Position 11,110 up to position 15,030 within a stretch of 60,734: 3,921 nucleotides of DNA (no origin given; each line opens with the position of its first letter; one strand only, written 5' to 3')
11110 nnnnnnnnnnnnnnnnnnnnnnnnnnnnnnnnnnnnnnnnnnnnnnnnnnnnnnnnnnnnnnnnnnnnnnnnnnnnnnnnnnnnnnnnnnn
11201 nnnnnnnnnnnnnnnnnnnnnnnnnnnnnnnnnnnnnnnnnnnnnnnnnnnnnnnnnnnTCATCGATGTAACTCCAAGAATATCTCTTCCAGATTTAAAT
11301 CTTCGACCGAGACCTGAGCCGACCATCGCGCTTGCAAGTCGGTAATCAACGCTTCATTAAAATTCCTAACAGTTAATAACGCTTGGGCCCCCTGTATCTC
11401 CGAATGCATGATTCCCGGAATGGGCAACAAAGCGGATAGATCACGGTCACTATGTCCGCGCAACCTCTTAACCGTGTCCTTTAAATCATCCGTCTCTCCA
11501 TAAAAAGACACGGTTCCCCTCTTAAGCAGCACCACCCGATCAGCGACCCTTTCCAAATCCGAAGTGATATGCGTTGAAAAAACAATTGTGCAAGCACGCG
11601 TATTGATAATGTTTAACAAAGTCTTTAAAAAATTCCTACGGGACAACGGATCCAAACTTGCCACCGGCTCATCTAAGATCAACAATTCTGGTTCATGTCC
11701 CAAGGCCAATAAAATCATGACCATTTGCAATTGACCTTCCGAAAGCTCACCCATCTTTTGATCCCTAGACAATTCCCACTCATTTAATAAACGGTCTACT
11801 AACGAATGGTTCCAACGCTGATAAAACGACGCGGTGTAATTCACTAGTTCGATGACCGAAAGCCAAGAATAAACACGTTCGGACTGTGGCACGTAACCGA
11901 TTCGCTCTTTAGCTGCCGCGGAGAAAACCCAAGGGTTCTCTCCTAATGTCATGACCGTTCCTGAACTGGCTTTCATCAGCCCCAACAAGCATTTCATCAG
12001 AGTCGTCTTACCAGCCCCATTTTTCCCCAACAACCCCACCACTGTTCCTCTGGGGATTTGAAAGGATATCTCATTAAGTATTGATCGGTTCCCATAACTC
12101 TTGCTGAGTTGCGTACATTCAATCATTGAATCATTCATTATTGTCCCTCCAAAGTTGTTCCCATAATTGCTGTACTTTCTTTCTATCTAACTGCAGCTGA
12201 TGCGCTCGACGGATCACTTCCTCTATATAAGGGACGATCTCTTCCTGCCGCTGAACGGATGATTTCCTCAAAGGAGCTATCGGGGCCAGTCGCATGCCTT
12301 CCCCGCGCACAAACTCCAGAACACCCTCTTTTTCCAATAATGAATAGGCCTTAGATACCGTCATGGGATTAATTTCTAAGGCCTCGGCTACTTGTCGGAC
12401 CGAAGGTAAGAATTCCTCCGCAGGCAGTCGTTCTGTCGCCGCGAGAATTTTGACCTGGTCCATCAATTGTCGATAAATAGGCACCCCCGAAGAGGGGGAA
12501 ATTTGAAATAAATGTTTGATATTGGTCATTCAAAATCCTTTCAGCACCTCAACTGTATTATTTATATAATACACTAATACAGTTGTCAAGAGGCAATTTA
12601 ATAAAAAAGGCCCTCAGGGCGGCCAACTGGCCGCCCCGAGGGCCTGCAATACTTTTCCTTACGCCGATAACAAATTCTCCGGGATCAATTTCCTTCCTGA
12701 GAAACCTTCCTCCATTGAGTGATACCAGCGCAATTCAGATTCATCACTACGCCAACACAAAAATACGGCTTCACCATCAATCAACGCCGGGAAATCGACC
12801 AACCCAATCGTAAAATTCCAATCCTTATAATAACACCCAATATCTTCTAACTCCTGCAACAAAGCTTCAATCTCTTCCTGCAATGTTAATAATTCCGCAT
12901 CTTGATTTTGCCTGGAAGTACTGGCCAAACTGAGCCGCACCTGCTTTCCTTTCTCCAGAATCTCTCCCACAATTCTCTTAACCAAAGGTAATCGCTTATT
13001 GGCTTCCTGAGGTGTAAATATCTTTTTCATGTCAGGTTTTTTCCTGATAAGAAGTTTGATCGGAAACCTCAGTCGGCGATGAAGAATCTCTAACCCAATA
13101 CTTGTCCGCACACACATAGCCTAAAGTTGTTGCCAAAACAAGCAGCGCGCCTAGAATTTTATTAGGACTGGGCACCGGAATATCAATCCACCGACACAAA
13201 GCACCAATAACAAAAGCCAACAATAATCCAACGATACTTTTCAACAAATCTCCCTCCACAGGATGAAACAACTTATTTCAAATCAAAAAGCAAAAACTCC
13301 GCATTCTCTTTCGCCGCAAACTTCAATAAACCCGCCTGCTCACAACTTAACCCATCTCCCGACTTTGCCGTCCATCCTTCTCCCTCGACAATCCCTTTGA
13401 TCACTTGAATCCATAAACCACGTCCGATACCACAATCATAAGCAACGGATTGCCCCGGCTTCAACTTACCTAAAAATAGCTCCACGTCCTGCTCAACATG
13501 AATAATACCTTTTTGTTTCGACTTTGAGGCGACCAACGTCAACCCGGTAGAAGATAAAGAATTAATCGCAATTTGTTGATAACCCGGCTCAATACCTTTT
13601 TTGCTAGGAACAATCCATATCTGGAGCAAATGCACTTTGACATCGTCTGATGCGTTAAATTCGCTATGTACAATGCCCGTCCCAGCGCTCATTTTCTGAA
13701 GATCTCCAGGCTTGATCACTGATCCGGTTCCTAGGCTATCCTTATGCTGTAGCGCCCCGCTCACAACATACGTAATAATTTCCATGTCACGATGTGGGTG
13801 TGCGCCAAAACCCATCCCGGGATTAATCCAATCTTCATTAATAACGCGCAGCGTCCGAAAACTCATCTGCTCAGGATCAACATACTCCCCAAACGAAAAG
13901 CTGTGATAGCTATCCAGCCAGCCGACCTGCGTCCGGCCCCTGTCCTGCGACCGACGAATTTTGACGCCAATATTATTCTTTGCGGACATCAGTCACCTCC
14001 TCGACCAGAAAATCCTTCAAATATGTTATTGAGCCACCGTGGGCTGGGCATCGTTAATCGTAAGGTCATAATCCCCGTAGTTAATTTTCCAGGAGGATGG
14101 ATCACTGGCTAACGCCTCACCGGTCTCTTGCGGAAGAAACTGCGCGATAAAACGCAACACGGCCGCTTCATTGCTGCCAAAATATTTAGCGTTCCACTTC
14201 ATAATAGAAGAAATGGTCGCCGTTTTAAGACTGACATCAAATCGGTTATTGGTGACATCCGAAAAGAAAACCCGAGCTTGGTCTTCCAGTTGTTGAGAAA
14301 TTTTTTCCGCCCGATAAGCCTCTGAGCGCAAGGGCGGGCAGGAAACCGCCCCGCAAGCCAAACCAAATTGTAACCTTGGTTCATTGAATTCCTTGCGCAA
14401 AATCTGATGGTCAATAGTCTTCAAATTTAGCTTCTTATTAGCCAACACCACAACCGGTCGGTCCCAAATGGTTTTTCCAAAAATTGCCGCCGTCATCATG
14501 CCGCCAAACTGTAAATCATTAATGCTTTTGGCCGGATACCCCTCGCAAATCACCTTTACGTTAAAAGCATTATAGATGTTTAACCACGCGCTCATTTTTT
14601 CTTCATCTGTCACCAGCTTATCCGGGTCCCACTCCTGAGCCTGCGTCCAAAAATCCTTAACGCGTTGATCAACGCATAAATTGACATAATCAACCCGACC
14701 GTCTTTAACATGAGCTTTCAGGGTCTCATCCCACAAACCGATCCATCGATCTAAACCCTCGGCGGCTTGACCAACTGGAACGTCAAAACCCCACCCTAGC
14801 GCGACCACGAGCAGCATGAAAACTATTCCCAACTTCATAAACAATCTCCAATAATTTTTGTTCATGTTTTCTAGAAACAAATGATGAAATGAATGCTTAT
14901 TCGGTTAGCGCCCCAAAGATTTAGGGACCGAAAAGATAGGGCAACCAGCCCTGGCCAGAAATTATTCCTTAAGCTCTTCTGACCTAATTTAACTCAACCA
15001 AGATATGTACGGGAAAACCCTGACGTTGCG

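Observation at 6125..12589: Exosortase system embedded in a YtrA-type GntR/ABC operon, with no polysaccharide genes nearby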

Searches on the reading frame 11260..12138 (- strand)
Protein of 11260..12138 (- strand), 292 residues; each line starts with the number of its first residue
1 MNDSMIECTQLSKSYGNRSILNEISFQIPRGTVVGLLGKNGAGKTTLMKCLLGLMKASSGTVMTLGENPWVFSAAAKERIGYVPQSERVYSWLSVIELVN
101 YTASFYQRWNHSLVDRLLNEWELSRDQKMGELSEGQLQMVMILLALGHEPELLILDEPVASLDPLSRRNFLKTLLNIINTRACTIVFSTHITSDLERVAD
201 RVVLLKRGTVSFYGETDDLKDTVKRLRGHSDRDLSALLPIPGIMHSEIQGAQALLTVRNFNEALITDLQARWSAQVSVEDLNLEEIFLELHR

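Call 3: search_protein_families(library=ncbifam, proteins=[window:11260-12138:-], max_evalue=0.01)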
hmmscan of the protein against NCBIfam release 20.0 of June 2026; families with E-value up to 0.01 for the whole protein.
window:11260-12138:- (292 aa): 187 families (the best 25 are shown)
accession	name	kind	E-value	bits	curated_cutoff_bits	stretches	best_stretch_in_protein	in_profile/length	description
NF047565.1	PSM_export_PmtA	equivalog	2.1e-50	171.6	350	1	18-235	14-234/282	phenol-soluble modulin export ABC transporter ATP-binding protein PmtA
TIGR03522.1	GldA_ABC_ATP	equivalog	1.3e-42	146.3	402.6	1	6-221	3-221/301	gliding motility-associated ABC transporter ATP-binding subunit GldA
NF033858.1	ABC2_perm_RbbA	equivalog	1.2e-40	139.3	1050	1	4-221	265-486/909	ribosome-associated ATPase/putative transporter RbbA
TIGR03864.1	PQQ_ABC_ATP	hypoth_equivalog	1.8e-39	135.6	302.25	1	6-222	2-222/236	ABC transporter, ATP-binding subunit, PQQ-dependent alcohol dehydrogenase system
TIGR01188.1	drrA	subfamily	1e-38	133.4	312.45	1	13-227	1-219/302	daunorubicin resistance ABC transporter, ATP-binding protein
NF010059.0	PRK13536.1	equivalog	7.5e-38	130.1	549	1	3-290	41-335/342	nodulation factor ABC transporter ATP-binding protein NodI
TIGR03740.1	galliderm_ABC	subfamily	2.9e-37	128.5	309.75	1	7-219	2-211/223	lantibiotic protection ABC transporter ATP-binding subunit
TIGR03410.1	urea_trans_UrtE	equivalog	4.8e-37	127.6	285.8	1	7-222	2-222/230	urea ABC transporter ATP-binding subunit UrtE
TIGR01288.1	nodI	equivalog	3.9e-35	121.3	424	1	5-290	4-296/303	nodulation factor ABC transporter ATP-binding protein NodI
NF010060.0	PRK13537.1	equivalog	5.2e-35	120.8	521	1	3-290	13-307/314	nodulation factor ABC transporter ATP-binding protein NodI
TIGR04406.1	LPS_export_lptB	equivalog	6.7e-35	120.5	240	1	7-220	3-223/239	LPS export ABC transporter ATP-binding protein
TIGR02315.1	ABC_phnC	equivalog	3.2e-34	118.4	266.1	1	5-223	1-237/243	phosphonate ABC transporter ATP-binding protein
NF011967.0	PRK15439.1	equivalog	8e-33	113.6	586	1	4-222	10-230/510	autoinducer 2 ABC transporter ATP-binding protein LsrA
TIGR00968.1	3a0106s01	subfamily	4.6e-32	111.4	342.75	1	6-221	1-220/237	sulfate ABC transporter ATP-binding protein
TIGR02142.1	modC_ABC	equivalog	5.7e-32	111.3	285.05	1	10-240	4-239/353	molybdenum ABC transporter ATP-binding protein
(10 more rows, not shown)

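Call 4: search_protein_families(library=pfam, proteins=[window:11260-12138:-], max_evalue=0.01)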
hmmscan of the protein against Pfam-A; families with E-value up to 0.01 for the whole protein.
window:11260-12138:- (292 aa): 8 families
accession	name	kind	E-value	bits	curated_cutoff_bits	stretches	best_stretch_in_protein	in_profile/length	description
PF00005.33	ABC_tran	-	2.7e-27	96.5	25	1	21-160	1-137/137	ABC transporter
PF13304.12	AAA_21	-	9.2e-14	52.6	27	2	118-190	224-298/304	AAA domain, putative AbiEii toxin, Type IV TA system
PF13175.12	AAA_15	-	0.00017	21.8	32.1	0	36-56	28-48/374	AAA ATPase domain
PF02463.25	SMC_N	-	0.00078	19.4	40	0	31-53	24-49/220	RecF/RecN/SMC N terminal domain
PF13401.12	AAA_22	-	0.004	17.9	27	0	36-188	10-121/130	AAA domain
PF13476.12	AAA_23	-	0.005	17.9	27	1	24-52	15-40/201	AAA domain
PF07693.20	KAP_NTPase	-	0.0056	16.4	20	1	28-74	17-63/293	KAP family P-loop domain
PF13191.12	AAA_16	-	0.0096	16.9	32.6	0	30-181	23-127/167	AAA ATPase domain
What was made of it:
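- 11260..12138 (-): ABC transporter ATPase of the ABC-2/type V class, 292 aa. Its start overlaps the GntR stop by 8 nt. The best NCBIfam hits are PmtA (171 bits), GldA and DrrA, all below their cut-offs (calls 3 and 4).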

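Call 60: search_solved_structures(query=window:11260-12138:-, max_evalue=1e-20)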
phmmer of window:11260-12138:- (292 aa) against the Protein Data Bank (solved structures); distinct sequences matched with E-value up to 1e-20: 74 (the best 60 are shown).
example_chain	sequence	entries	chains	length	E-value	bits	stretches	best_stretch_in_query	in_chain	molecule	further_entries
8edw_A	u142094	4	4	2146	8.1e-36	126.6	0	20-211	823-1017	Phospholipid-transporting ATPase ABCA7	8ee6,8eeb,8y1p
8eop_A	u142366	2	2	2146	5.6e-35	123.8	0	20-211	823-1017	Phospholipid-transporting ATPase ABCA7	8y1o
7lkp_A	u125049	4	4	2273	1.8e-33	118.9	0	24-214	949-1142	Retinal-specific phospholipid-transporting ATPase ABCA4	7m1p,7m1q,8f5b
7e7i_A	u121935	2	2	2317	1.9e-33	118.8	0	24-214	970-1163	Retinal-specific phospholipid-transporting ATPase ABCA4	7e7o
7tby_A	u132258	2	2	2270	6.3e-33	117.1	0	21-220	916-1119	ATP-binding cassette, sub-family A (ABC1), member 1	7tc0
7tdt_A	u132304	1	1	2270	6.3e-33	117.1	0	21-220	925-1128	Phospholipid-transporting ATPase ABCA1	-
7tbz_A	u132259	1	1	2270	6.3e-33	117.1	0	21-220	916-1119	ATP-binding cassette, sub-family A (ABC1), member 1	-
5xjy_A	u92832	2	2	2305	6.6e-33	117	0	21-220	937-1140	ATP-binding cassette sub-family A member 1 | Phospholipid-transporting ATPase ABCA1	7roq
7lkz_A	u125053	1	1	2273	1.2e-32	116.1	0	24-214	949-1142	Retinal-specific phospholipid-transporting ATPase ABCA4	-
7e7q_A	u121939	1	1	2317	1.3e-32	116.1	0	24-214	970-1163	Retinal-specific phospholipid-transporting ATPase ABCA4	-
7tbw_A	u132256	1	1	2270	4.3e-32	114.3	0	21-220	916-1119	ATP-binding cassette, sub-family A (ABC1), member 1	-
7w01_A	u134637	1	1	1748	4.4e-31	111.1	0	10-221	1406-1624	Phospholipid-transporting ATPase ABCA3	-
7w02_A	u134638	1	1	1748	3e-30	108.3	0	10-221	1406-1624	Phospholipid-transporting ATPase ABCA3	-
4fin_A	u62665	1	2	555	4.3e-30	107.8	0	2-226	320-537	EttA (YjjK) ABCF family protein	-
3j5s_D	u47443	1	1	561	4.5e-30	107.7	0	2-226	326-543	Energy-dependent translational throttle A (EttA)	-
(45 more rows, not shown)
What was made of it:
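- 11260..12138 (-): The nearest solved nucleotide-binding domains are ABCA1/4/7, Rv1218c, NosF and ABCG (call 60).
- On ABC-2 / type V ABC exporter: The best matches are PmtA, GldA and DrrA (call 3), and ABCA, Rv1218c, NosF and ABCG (call 60).
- The nearest nucleotide-binding domains are those of lipid and drug exporters (call 60). The ATPase has a full transporter-type domain with far better ABC-transporter matches (calls 3 and 60).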

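Call 83: search_protein_families(library=padloc, proteins=[window:11260-12138:-], max_evalue=0.001)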
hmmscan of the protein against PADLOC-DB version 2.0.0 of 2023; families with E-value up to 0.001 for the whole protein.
window:11260-12138:- (292 aa): 31 families (the best 25 are shown)
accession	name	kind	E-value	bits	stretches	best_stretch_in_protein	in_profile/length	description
PDLC04135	mad3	-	2.7e-28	97.6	2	116-222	248-356/374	mads_3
PDLC02980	AriA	-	3.7e-13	48.1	2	119-191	225-299/304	-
PDLC02914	ATPase-Toprim_I-B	-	8.6e-11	39.7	1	132-190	185-243/443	-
PDLC04140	mad8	-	1.8e-10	38.8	1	19-196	15-238/314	mads_8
PDLC02335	AbiLi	-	1.8e-09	35.1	1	32-213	77-251/326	AbiLi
PDLC04164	AriA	-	8.6e-09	33.3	1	128-191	168-232/253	-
PDLC04235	PDC-M01A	-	6.6e-08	29.9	1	83-190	300-411/510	-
PDLC00293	PtuA1|PtuA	-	2.6e-07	28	1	102-190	279-381/527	AAA ATPase domain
PDLC00303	PtuA1|PtuA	-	6.3e-07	26.8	1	130-190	214-277/386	AAA ATPase domain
PDLC04236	PDC-M01A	-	6.9e-07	26.7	1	86-196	182-296/388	-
PDLC00266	PtuA1|PtuA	-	2.6e-06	25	1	125-190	306-375/483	AAA ATPase domain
PDLC04179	HEC-01A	-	2.7e-06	24.7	1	130-205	338-415/459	-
PDLC00308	PtuA1|PtuA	-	5.4e-06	23.7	1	128-190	276-343/449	AAA ATPase domain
PDLC04213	HEC-02A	-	6.9e-06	23.8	0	36-62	28-54/337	-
PDLC00273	PtuA1|PtuA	-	1.1e-05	22.7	1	129-190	200-264/375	AAA ATPase domain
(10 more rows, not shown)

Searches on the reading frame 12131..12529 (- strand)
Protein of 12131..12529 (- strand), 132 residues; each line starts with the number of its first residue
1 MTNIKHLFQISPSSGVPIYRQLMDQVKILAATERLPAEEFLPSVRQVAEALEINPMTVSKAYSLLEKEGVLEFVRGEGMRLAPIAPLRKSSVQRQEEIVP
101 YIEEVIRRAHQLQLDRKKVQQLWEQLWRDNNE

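Call 3: search_protein_families(library=ncbifam, proteins=[window:12131-12529:-], max_evalue=0.01)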
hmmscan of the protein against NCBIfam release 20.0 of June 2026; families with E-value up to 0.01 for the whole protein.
window:12131-12529:- (132 aa): 18 families
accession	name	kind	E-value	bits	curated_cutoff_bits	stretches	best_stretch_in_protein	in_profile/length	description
NF052282.1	PLP_TF_PdxR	equivalog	1e-15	57.8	320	1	17-129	1-118/448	MocR-like pyridoxine biosynthesis transcription factor PdxR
NF052290.2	MocR_like_YczR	exception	1.3e-12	47.2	487.4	1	11-87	13-89/458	MocR-like transcription factor YczR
NF052281.1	rhizopine_MocR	equivalog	2.4e-12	46.3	650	1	7-113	8-112/479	rhizopine catabolism transcriptional regulator MocR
NF047563.1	modulin_PmtR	equivalog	5.2e-11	42.7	200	1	12-81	7-76/125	PSM export ABC transporter transcriptional regulator PmtR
NF052286.1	ecto_TF_EhuR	exception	6.3e-09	34.9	480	1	16-103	10-97/458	MocR-like ectoine utilization transcription factor EhuR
NF053730.1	TransRegRv1152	equivalog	4e-08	33.2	170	1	4-78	3-77/120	Rv1152 family transcriptional regulator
NF012025.0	PRK15481.1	equivalog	7.9e-08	31.4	573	1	21-72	10-61/432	MocR-like B6 salvage transcription factor PtsJ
TIGR02325.1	C_P_lyase_phnF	equivalog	2.3e-07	30.6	156.8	1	11-81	2-72/238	phosphonate metabolism transcriptional regulator PhnF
NF052285.1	GABA_TF_GabR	exception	3.3e-05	22.9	600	1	19-104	1-86/456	MocR-like transcriptional regulator GabR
TIGR02018.2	his_ut_repres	equivalog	7e-05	22.3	220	1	21-84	3-66/226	histidine utilization transcriptional repressor HutC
TIGR02404.1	trehalos_R_Bsub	equivalog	0.0001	22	211.95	1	18-80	5-63/233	trehalose operon repressor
TIGR03337.1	phnR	equivalog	0.00021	21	296.75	1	19-71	3-55/231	phosphonate utilization transcriptional regulator PhnR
NF007741.0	PRK10421.1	equivalog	0.00023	20.6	311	1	21-108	11-93/262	transcriptional regulator LldR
NF007292.0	PRK09764.1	equivalog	0.0006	19.1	281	1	16-79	4-67/240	GntR family transcriptional regulator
NF052441.1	TransRegRv0792c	equivalog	0.0012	18.1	400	1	15-79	14-76/260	Rv0792c family HTH-type transcriptional regulator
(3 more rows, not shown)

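Call 4: search_protein_families(library=pfam, proteins=[window:12131-12529:-], max_evalue=0.01)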
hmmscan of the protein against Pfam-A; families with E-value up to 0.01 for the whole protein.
window:12131-12529:- (132 aa): 6 families
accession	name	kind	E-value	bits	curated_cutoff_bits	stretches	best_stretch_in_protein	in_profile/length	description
PF00392.27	GntR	-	3.7e-11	43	27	1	19-80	2-63/64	Bacterial regulatory proteins, gntR family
PF02082.26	Rrf2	-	8e-05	23.2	30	1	26-82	9-66/132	Iron-dependent Transcriptional regulator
PF01726.22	LexA_DNA_bind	-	0.00027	21.1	23.7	1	35-76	19-61/65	LexA DNA binding domain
PF01325.25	Fe_dep_repress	-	0.001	19.7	26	1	41-74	22-55/60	Iron dependent repressor, N-terminal DNA binding domain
PF13545.12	HTH_Crp_2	-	0.0058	17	27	1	42-81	23-61/70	Crp-like helix-turn-helix domain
PF13412.12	HTH_24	-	0.0092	16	21.9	0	43-72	19-48/48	Winged helix-turn-helix DNA-binding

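Call 59: search_solved_structures(query=window:12131-12529:-, max_evalue=0.001)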
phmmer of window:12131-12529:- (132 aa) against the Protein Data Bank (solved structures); distinct sequences matched with E-value up to 0.001: 11.
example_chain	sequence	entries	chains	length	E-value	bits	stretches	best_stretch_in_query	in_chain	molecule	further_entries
3by6_A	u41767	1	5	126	2.5e-11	47.2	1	16-106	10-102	Predicted transcriptional regulator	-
4ham_A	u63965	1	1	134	9.5e-10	42.1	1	7-119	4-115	Lmo2241 protein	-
3tqn_A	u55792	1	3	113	1e-09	41.9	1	16-118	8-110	Transcriptional regulator, GntR family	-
6sbs_A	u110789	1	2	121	3.5e-09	40.2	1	7-72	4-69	Regulatory protein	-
3neu_A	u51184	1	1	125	8.7e-09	39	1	15-115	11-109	Lin1836 protein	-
4r1h_A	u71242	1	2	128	2.5e-08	37.5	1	15-119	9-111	Lmo0741 protein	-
4u0y_A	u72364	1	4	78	5e-08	36.5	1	9-79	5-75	HTH-type transcriptional repressor YvoA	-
4u0v_A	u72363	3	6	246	2.5e-07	34.3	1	9-80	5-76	HTH-type transcriptional repressor YvoA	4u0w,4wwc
2wv0_A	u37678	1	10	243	3.7e-07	33.7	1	10-81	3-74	HTH-TYPE TRANSCRIPTIONAL REPRESSOR YVOA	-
3ic7_A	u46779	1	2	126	1e-06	32.3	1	17-127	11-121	Putative transcriptional regulator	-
2du9_A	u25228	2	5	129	2e-05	28.1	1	16-126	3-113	Predicted transcriptional regulators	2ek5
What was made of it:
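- Calls 3, 4, 59 and 60.
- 12131..12529 (-): YtrA-type (short) GntR-family repressor, 132 aa. The best matches among solved structures are mostly GntR proteins of 113-134 aa: 3by6, 4ham, 6sbs and 2du9 (call 59).
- On YtrA subfamily of GntR regulators: Most of the best solved matches are GntR proteins of 113-134 aa (call 59).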

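Call 83: search_protein_families(library=padloc, proteins=[window:12131-12529:-], max_evalue=0.001)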
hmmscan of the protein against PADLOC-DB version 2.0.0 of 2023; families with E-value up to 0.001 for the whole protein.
window:12131-12529:- (132 aa): 0 families

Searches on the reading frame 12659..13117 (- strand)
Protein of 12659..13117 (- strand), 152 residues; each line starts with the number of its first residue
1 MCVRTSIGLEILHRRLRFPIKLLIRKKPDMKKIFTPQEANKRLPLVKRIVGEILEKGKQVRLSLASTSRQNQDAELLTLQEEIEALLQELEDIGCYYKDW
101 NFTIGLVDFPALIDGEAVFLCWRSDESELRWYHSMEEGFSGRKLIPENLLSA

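Call 28: search_protein_families(library=pfam, proteins=[window:12659-13117:-], max_evalue=0.001)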
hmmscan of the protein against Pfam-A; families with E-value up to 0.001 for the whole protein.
window:12659-13117:- (152 aa): 1 family
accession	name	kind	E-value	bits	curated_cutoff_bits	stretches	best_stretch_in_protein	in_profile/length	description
PF09969.14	DUF2203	-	2.2e-30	106.3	24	1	32-145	1-122/122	Uncharacterized conserved protein (DUF2203)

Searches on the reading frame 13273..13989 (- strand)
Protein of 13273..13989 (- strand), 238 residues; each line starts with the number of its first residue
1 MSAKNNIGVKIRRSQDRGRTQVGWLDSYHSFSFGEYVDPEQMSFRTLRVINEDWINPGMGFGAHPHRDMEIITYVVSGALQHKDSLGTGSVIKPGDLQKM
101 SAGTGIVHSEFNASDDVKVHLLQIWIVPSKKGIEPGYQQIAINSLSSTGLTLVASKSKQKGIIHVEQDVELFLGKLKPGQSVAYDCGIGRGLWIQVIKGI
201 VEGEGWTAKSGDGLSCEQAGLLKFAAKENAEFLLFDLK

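Call 28: search_protein_families(library=pfam, proteins=[window:13273-13989:-], max_evalue=0.001)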
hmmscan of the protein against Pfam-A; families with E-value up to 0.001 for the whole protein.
window:13273-13989:- (238 aa): 3 families
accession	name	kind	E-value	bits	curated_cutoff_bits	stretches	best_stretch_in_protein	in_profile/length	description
PF02678.22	Pirin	-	2.9e-36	124.2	26.1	1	17-126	6-108/108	Pirin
PF17954.7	Pirin_C_2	-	9.6e-21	74.2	22.9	1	152-237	1-86/86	Quercetinase C-terminal cupin domain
PF07883.17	Cupin_2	-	0.00074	19.6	27.2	0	55-124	5-69/70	Cupin domain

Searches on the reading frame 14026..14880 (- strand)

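Call 28: search_protein_families(library=pfam, proteins=[window:14026-14880:-], max_evalue=0.001)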
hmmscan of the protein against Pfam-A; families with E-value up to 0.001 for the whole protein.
window:14026-14880:- (284 aa): 1 family
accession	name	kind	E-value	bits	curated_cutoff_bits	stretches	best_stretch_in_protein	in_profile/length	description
PF04784.19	DUF547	-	8.4e-22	77.9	27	1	90-205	4-124/125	Protein of unknown function, DUF547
